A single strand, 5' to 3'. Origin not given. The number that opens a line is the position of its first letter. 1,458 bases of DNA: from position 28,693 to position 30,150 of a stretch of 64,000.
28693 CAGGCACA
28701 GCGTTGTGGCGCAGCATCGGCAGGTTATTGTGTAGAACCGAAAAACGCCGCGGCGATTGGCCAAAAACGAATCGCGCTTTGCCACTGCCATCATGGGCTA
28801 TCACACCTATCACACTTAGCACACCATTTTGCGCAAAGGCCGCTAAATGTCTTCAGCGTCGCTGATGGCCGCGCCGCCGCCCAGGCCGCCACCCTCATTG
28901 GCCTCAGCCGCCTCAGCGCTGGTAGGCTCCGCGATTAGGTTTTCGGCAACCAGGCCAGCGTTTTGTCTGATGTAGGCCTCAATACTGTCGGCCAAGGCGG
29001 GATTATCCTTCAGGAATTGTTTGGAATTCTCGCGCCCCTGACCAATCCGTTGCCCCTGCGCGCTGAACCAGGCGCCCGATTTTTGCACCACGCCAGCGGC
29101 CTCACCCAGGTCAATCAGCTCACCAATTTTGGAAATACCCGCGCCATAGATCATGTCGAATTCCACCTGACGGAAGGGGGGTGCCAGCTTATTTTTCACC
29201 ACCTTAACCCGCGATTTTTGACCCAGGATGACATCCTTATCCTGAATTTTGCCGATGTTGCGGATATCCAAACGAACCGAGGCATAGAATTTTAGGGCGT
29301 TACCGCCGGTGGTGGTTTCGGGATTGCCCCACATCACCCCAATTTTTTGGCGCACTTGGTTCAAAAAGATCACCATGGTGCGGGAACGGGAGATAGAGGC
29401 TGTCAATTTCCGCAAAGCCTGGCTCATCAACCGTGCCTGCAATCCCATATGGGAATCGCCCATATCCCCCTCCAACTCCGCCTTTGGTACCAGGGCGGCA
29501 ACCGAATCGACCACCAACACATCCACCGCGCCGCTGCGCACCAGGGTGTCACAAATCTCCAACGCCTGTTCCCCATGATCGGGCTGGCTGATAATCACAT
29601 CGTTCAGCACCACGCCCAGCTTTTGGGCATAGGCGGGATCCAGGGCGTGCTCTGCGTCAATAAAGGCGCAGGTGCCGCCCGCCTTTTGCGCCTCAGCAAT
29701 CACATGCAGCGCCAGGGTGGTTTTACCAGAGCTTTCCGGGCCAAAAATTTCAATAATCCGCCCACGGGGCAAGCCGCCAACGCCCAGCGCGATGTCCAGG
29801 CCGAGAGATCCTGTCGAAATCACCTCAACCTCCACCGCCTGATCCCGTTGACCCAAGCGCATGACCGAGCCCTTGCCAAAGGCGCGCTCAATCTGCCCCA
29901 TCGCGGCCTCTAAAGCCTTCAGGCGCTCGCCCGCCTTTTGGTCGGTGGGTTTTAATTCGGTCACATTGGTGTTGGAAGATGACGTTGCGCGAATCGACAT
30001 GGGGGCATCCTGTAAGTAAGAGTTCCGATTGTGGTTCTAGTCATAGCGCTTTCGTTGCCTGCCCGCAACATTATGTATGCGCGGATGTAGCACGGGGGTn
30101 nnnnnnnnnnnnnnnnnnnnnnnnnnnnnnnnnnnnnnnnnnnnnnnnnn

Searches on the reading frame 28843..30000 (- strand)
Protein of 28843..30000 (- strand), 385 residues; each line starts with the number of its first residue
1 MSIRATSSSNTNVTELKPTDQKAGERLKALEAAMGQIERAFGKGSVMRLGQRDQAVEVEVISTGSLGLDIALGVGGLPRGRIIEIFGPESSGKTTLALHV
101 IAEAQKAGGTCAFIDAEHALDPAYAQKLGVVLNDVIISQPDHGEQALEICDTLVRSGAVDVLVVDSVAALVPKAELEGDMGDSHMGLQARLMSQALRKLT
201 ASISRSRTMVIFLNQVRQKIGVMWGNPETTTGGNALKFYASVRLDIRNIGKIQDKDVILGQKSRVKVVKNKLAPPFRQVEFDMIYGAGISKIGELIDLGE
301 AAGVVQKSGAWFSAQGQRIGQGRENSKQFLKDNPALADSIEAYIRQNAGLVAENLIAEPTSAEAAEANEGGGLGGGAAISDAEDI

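Call 47: search_protein_families(library=pfam, proteins=[window:28843-30000:-], max_evalue=0.001)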
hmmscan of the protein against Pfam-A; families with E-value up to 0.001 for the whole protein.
window:28843-30000:- (385 aa): 7 families
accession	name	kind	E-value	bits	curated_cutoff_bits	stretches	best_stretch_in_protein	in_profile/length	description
PF00154.27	RecA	-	3.5e-140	466.3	27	1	28-290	1-262/262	recA bacterial DNA recombination protein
PF21096.2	RecA_C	-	1.4e-23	83.2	27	1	293-348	1-56/57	RecA C-terminal domain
PF08423.17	Rad51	-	2.6e-10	40.4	22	1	57-248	4-211/244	Rad51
PF06745.19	ATPase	-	5.8e-07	29.5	26.6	1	62-118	2-58/231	KaiC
PF01637.24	ATPase_2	-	2.7e-05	24.5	33.2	1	81-221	21-124/225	ATPase domain predominantly from Archaea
PF13191.12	AAA_16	-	0.00019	22.4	32.6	1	78-215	22-140/167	AAA ATPase domain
PF13479.12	AAA_24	-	0.00091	19.5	27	0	83-172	5-78/195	AAA domain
